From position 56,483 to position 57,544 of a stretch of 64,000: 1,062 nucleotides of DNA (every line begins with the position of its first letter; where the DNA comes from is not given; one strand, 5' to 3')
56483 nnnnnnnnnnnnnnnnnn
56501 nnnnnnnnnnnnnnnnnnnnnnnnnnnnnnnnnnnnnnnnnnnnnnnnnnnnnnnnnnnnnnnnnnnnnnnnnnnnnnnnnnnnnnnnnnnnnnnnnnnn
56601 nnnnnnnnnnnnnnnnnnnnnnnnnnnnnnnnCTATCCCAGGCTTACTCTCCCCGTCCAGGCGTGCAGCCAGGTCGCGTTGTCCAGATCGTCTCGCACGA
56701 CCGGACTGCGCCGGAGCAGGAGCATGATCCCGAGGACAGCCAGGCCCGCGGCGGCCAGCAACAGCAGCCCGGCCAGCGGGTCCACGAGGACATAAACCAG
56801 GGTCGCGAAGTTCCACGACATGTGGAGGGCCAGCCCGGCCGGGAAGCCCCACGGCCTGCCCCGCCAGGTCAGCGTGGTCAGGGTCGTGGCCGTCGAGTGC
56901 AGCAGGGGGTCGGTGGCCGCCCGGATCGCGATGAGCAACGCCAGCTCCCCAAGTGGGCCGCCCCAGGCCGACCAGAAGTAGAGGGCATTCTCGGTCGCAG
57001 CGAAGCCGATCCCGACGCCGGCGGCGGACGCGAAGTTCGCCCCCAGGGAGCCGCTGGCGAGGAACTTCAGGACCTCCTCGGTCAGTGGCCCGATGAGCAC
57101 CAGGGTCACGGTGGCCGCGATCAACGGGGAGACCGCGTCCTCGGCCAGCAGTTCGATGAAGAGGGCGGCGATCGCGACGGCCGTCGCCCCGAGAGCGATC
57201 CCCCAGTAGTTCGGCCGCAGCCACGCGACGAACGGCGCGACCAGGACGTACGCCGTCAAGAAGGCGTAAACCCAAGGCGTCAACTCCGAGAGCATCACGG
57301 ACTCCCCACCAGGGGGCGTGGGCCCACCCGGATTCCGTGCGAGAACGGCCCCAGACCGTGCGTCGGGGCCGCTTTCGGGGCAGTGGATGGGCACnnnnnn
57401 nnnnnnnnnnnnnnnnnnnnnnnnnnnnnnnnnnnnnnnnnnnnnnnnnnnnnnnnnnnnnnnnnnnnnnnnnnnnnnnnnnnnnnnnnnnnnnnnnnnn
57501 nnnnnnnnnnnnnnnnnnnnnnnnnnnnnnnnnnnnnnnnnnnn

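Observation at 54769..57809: PrsW-family intramembrane protease with coupled small protein, sigma-region-4-like HTH gene and a membrane coiled-coil protein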

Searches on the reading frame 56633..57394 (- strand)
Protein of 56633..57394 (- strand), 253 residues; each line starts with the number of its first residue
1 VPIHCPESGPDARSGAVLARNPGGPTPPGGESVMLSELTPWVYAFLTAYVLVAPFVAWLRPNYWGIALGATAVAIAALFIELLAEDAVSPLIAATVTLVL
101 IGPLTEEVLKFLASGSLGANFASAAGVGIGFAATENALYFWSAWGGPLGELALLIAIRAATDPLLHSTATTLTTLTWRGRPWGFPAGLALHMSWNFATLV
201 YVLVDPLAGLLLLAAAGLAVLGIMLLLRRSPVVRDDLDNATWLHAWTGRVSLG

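Call 3: search_protein_families(library=pfam, proteins=[window:56633-57394:-], max_evalue=1)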
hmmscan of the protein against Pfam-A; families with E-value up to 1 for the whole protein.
window:56633-57394:- (253 aa): 1 family
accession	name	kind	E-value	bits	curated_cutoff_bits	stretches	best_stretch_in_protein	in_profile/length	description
PF13367.11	PrsW-protease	-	5.3e-07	29.8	23.5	1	65-203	9-179/196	PrsW family intramembrane metalloprotease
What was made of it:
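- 56633..57295 (-): Gene G: PrsW-family intramembrane protease, 220 aa. The ORF list gives 56633-57394 from an upstream GTG; homologues start at the ATG at 57295. Pfam PF13367 29.8 bits against cut-off 23.5 (call 3).
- Checked: The ORF 56633-57394 scores 29.8 bits against PF13367 (cut-off 23.5, E 5e-7; call 3).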

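Call 8: find_homologous_proteins(query=window:56633-57394:-)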
Query window:56633-57394:- (253 aa): 49 proteins with E <= 0.001 among 8000 candidates.
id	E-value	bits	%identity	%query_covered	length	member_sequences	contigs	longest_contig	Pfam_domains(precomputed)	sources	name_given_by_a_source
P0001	1.4e-131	455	99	87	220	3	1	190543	PF13367.12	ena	-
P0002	2.4e-125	435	95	87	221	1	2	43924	PF13367.12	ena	-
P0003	4.4e-119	415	90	87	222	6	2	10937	PF13367.12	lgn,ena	-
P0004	2.3e-115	402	89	86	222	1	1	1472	PF13367.12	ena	-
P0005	1.7e-109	383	80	91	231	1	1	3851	PF13367.12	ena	-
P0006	1.4e-107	377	82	87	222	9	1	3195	PF13367.12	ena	-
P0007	1.8e-105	370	82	85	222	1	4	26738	-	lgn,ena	-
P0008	2.2e-100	353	79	86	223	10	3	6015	PF13367.12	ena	-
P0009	2.4e-100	353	82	83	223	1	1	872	PF13367.12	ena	-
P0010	1.0e-99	351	80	85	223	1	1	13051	PF13367.12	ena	-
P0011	1.3e-97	344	76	85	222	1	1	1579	PF13367.12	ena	-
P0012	1.5e-91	324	75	85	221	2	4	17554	PF13367.12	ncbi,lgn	-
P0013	8.9e-88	312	72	84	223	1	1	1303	PF13367.12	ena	-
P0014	1.1e-86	308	70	84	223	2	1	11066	PF13367.12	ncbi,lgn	-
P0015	2.1e-84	301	69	85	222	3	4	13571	PF13367.12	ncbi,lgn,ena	-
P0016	9.3e-78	279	60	91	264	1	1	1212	PF13367.12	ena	-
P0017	9.2e-75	269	63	85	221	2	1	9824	PF13367.12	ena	-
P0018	1.3e-74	269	64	84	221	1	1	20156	PF13367.12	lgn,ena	-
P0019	1.8e-74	268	65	81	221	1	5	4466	PF13367.12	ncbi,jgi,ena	jgi:RsiW-degrading membrane proteinase PrsW (M82 family)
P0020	2.7e-74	268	64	84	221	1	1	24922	PF13367.12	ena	-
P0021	8.7e-74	266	64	81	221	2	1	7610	PF13367.12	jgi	jgi:hypothetical protein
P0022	1.0e-73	266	66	81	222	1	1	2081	PF13367.12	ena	-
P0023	1.1e-73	266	64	84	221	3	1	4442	PF13367.12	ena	-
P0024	1.4e-73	265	63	81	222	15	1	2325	PF13367.12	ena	-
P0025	2.2e-73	265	64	84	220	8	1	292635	PF13367.12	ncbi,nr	ncbi:MAG TPA: PrsW family glutamic-type intramembrane protease [Thermoplasmata archaeon]|nr:PrsW fam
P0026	2.8e-73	264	63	84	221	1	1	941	PF13367.12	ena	-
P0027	3.2e-73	264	61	85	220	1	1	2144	PF13367.12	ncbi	-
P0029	4.8e-73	264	63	84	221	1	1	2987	PF13367.12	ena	-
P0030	7.0e-73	263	61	85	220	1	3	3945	PF13367.12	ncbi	-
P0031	4.1e-72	261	62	81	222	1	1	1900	PF13367.12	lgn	-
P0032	1.7e-71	259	62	85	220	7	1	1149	PF13367.12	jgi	jgi:RsiW-degrading membrane proteinase PrsW (M82 family)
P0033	3.1e-70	254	63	81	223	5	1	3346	PF13367.12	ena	-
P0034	6.6e-68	247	59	84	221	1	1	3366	PF13367.12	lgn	-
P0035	8.6e-68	246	60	81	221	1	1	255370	PF13367.12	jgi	jgi:RsiW-degrading membrane proteinase PrsW (M82 family)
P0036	1.2e-66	243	63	79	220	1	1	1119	PF13367.12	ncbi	-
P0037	4.4e-66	241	59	81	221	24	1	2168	PF13367.12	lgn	-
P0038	2.1e-65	239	58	82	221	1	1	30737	PF13367.12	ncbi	ncbi:MAG: PrsW family glutamic-type intramembrane protease [Acidimicrobiales bacterium]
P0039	3.3e-65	238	57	81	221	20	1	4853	PF13367.12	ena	-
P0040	3.3e-64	235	59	81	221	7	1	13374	PF13367.12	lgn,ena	-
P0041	5.3e-64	234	58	77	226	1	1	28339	PF13367.12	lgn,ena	-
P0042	2.1e-63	232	58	78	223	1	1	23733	PF13367.12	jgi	jgi:RsiW-degrading membrane proteinase PrsW (M82 family)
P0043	7.2e-63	230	60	77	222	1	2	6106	PF13367.12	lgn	-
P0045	8.4e-53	197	54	77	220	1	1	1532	PF13367.12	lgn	-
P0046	3.4e-52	195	65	60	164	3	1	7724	PF13367.12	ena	-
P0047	5.7e-52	195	52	80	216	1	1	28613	PF13367.12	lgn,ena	-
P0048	6.9e-49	184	64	59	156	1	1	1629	PF13367.12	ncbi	-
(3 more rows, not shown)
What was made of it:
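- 56633..57295 (-): 49 homologues of about 220 aa (call 8).
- On PrsW family intramembrane protease (Pfam PF13367, MEROPS M82): PF13367 is precomputed for most of the 49 homologues (call 8).
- Checked: All 49 homologues are about 220 aa, so the real start is the ATG at 57295 (call 8).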

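Call 9: find_encoding_contigs(protein=P0025, flank=6000, max_places=3)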
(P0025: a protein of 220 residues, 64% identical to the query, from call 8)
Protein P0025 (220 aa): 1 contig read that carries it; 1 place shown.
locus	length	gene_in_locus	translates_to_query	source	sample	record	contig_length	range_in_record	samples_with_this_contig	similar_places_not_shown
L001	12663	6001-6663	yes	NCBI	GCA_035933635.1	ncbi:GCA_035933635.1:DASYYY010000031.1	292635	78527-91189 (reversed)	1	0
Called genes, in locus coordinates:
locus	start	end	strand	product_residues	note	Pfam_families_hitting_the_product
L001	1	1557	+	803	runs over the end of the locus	-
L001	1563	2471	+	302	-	-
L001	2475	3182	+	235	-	-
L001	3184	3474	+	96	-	-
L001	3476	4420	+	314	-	-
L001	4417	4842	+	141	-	-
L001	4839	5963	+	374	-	-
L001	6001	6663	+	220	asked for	PF13367:PrsW-protease (faint)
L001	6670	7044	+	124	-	-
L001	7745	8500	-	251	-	-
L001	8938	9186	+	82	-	PF14452:Multi_ubiq (weak)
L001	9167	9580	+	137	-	PF14462:Prok-E2_E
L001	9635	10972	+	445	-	PF00899:ThiF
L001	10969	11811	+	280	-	PF10137:CAP12-PCTIR_TIR (weak), PF13676:TIR_2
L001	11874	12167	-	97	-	-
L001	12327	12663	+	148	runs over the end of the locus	PF06094:GGACT, PF13772:AIG2_2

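Call 10: find_encoding_contigs(protein=P0035, flank=6000, max_places=3)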
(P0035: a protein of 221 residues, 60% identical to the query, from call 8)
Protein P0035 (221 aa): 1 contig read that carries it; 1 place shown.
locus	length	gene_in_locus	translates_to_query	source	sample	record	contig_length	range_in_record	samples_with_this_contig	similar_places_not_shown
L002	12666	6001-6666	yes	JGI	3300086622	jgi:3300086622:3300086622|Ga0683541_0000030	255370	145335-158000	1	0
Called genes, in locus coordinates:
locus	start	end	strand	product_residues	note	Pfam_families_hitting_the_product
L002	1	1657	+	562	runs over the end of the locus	-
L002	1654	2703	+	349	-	-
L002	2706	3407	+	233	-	-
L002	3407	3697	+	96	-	-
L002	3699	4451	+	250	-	-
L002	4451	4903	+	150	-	-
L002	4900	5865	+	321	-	PF00096:zf-C2H2 (weak)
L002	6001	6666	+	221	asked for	PF13367:PrsW-protease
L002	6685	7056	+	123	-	-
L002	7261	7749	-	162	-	-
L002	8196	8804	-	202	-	-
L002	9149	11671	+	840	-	-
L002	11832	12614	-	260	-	PF19810:HFX_2341_N, PF22665:WHD_DUF6293 (weak)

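Call 11: find_encoding_contigs(protein=P0002, flank=6000, max_places=3)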
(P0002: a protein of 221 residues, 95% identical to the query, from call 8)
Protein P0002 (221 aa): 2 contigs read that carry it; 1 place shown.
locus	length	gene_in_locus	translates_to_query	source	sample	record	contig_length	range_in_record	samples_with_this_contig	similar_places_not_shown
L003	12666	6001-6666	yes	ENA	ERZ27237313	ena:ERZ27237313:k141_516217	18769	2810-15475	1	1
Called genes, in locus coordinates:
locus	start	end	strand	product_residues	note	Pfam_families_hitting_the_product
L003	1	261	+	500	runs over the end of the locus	-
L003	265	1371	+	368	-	-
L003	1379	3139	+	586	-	-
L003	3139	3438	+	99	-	-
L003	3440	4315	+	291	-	-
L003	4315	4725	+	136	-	-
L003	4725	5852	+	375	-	-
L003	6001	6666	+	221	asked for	PF13367:PrsW-protease (weak)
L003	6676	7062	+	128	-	-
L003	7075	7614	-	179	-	PF10107:Endonuc_Holl (weak)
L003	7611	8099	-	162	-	PF10107:Endonuc_Holl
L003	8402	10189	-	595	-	PF13289:SIR2_2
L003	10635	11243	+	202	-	-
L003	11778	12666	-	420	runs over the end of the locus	PF07690:MFS_1, PF12832:MFS_1_like (weak), PF07690:MFS_1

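Call 16: search_protein_families(library=pfam, proteins=[L003:265-1371:+, L003:1379-3139:+, L003:3139-3438:+, L003:3440-4315:+, L003:4315-4725:+, L003:4725-5852:+, L003:6676-7062:+, L001:4839-5963:+, L002:4900-5865:+, L001:6670-7044:+], max_evalue=1)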
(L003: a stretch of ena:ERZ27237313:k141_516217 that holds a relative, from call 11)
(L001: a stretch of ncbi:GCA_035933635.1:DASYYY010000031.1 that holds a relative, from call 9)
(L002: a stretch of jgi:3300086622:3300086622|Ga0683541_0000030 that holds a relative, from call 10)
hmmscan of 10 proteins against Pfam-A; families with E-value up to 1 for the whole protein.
L003:265-1371:+ (368 aa): 1 family
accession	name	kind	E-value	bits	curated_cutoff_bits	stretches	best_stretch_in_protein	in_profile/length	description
PF12802.13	MarR_2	-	0.086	13.4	27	0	197-220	28-51/61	MarR family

L003:1379-3139:+ (586 aa): 1 family
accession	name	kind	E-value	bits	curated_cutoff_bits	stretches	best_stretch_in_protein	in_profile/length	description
PF10102.14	DUF2341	-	0.03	15.2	23.4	0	85-126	10-49/84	Domain of unknown function (DUF2341)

L003:3139-3438:+ (99 aa): 4 families
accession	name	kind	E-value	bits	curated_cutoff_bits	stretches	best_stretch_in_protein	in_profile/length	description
PF07811.17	TadE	-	0.067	13.8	22.9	1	66-99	9-42/43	TadE-like protein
PF03169.20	OPT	-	0.078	12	25.8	1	16-84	532-590/623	OPT oligopeptide transporter protein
PF19770.4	DUF6256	-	0.28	11.8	25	1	43-92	58-106/109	Family of unknown function (DUF6256)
PF02535.28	Zip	-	0.45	10.1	35.1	1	9-58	8-51/323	ZIP Zinc transporter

L003:3440-4315:+ (291 aa): 1 family
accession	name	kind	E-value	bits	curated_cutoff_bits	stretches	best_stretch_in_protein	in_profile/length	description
PF07352.17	Phage_Mu_Gam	-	0.0097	16.3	28.3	1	109-148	10-49/149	Bacteriophage Mu Gam like protein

L003:4315-4725:+ (136 aa): 0 families

L003:4725-5852:+ (375 aa): 0 families

L003:6676-7062:+ (128 aa): 3 families
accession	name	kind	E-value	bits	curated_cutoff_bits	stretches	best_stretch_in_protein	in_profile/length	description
PF19075.5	DUF5771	-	0.011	16.4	26.2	1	18-81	1-65/69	Family of unknown function (DUF5771)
PF19247.4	DUF5895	-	0.1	13.5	25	1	20-67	39-86/153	Family of unknown function (DUF5895)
PF16920.10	LRRCT_2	-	0.54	10.8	23.8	1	76-88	5-17/45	Leucine rich repeat C-terminal motif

L001:4839-5963:+ (374 aa): 0 families

L002:4900-5865:+ (321 aa): 7 families
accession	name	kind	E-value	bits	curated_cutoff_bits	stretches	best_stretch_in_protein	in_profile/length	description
PF00096.32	zf-C2H2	-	7.7e-06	26.5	25.2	1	298-320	2-23/23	Zinc finger, C2H2 type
PF13912.12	zf-C2H2_6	-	0.0007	20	25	1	298-320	3-25/27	C2H2-type zinc finger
PF13894.12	zf-C2H2_4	-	0.0018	19.3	27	1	299-320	3-24/24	C2H2-type zinc finger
PF16622.11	zf-C2H2_11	-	0.078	13.1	27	1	299-320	7-28/29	zinc-finger C2H2-type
PF13132.12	DUF3950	-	0.087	13.2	25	1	80-90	13-23/30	Domain of unknown function (DUF3950)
PF05191.20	ADK_lid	-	0.15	12.4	26.6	1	292-310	17-35/36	Adenylate kinase, active site lid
PF12874.13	zf-met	-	0.24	12.2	21.2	1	299-315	3-19/25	Zinc-finger of C2H2 type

L001:6670-7044:+ (124 aa): 2 families
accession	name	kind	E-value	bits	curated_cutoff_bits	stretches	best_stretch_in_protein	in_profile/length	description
PF19075.5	DUF5771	-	0.00016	22.3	26.2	1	18-76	6-65/69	Family of unknown function (DUF5771)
PF07246.16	Phlebovirus_NSM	-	0.12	12.1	27.2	1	57-112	139-191/264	Phlebovirus nonstructural protein NS-M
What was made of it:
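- On PrsW/RsiW-type regulated intramembrane proteolysis cascade: No anti-sigma or sigma family appears in Pfam scans of the locus genes (calls 3, 16).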

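Call 17: search_protein_families(library=phrogs, proteins=[L003:265-1371:+, L003:1379-3139:+, L003:3139-3438:+, L003:3440-4315:+, L003:4315-4725:+, L003:4725-5852:+, L003:6676-7062:+, L003:6001-6666:+, L002:4900-5865:+], max_evalue=0.1)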
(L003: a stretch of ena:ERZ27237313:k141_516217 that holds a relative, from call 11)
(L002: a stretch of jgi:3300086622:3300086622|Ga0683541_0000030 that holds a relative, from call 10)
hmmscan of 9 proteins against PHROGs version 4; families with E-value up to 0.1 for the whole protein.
L003:265-1371:+ (368 aa): 0 families

L003:1379-3139:+ (586 aa): 1 family
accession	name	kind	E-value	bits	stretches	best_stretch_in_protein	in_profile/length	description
phrog_7548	-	unknown function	2.6e-05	24.3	1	89-177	288-369/591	-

L003:3139-3438:+ (99 aa): 0 families

L003:3440-4315:+ (291 aa): 0 families

L003:4315-4725:+ (136 aa): 0 families

L003:4725-5852:+ (375 aa): 1 family
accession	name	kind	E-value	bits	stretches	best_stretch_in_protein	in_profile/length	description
phrog_1979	-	unknown function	0.00081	19.7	1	48-193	108-249/380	-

L003:6676-7062:+ (128 aa): 0 families

L003:6001-6666:+ (221 aa): 0 families

L002:4900-5865:+ (321 aa): 0 families

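Call 19: find_related_loci(query=L003:4725-5852:+, collection=viral_contigs, flank=10000)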
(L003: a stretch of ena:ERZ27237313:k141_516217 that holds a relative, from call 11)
Query L003:4725-5852:+ (375 aa) in viral_contigs; peptide patterns used: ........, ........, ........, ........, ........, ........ (x = any residue, [..] = any of these).
30 stretches matched a pattern, but none encodes a relative of the query by tblastn (E <= 1e-3).

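Call 29: search_dna_similar(query=L003:4725-5852:+, collection=phages, mode=protein, max_evalue=1, max_rows=20)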
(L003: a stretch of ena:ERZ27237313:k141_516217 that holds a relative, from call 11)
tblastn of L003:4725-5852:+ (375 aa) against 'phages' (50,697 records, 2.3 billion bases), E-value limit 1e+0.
No match.

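Call 31: search_solved_structures(query=window:56633-57295:-, max_evalue=1, show_alignments=2)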
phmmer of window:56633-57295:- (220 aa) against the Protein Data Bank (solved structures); distinct sequences matched with E-value up to 1: 0.

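Call 70: find_related_loci(query=A3, collection=viral_contigs, flank=10000)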
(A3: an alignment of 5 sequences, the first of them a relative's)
Query A3 (375 aa) in viral_contigs; peptide patterns used: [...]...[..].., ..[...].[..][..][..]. (x = any residue, [..] = any of these).
132 stretches matched a pattern, but none encodes a relative of the query by tblastn (E <= 1e-3).

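Call 101: search_protein_families(library=padloc, proteins=[window:56633-57295:-, L003:4725-5852:+], max_evalue=0.01)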
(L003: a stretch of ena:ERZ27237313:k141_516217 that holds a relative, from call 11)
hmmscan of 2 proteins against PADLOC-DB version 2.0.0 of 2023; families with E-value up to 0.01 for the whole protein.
window:56633-57295:- (220 aa): 0 families

L003:4725-5852:+ (375 aa): 0 families

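Call 102: search_protein_families(library=ncbifam, proteins=[window:56633-57295:-], max_evalue=0.001)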
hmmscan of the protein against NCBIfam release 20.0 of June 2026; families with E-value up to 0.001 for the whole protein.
window:56633-57295:- (220 aa): 0 families

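Call 106: search_dna_similar(query=window:56633-57295:-, collection=phages, mode=protein, max_evalue=0.01, max_rows=15)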
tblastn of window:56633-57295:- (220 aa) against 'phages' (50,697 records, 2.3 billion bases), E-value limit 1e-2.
No match.

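Call 108: search_dna_similar(query=window:56633-57295:-, collection=plasmids, mode=protein, max_evalue=0.001, max_rows=15)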
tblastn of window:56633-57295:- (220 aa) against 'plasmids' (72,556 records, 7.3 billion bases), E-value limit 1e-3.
No match.

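Call 116: find_encoding_contigs(protein=P0001, flank=10000, max_places=2)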
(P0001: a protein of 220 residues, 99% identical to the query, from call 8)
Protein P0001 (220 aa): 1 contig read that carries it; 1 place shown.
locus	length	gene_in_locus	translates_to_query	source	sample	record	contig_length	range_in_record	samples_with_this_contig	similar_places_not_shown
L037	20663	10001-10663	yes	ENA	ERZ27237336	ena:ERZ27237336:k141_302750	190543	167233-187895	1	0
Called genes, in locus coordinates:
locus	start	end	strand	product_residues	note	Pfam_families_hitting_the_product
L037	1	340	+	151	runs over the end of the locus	-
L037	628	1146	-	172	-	-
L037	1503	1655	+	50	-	-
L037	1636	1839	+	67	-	-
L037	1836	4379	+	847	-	PF09250:Prim-Pol, PF08706:D5_N, PF19263:DUF5906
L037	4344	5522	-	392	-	PF00078:RVT_1, PF08388:GIIM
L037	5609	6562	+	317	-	-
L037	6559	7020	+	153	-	-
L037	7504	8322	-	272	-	-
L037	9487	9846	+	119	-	-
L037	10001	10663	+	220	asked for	PF13367:PrsW-protease (faint)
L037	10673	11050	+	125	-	-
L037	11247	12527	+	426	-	-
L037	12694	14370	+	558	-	PF01609:DDE_Tnp_1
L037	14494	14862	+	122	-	-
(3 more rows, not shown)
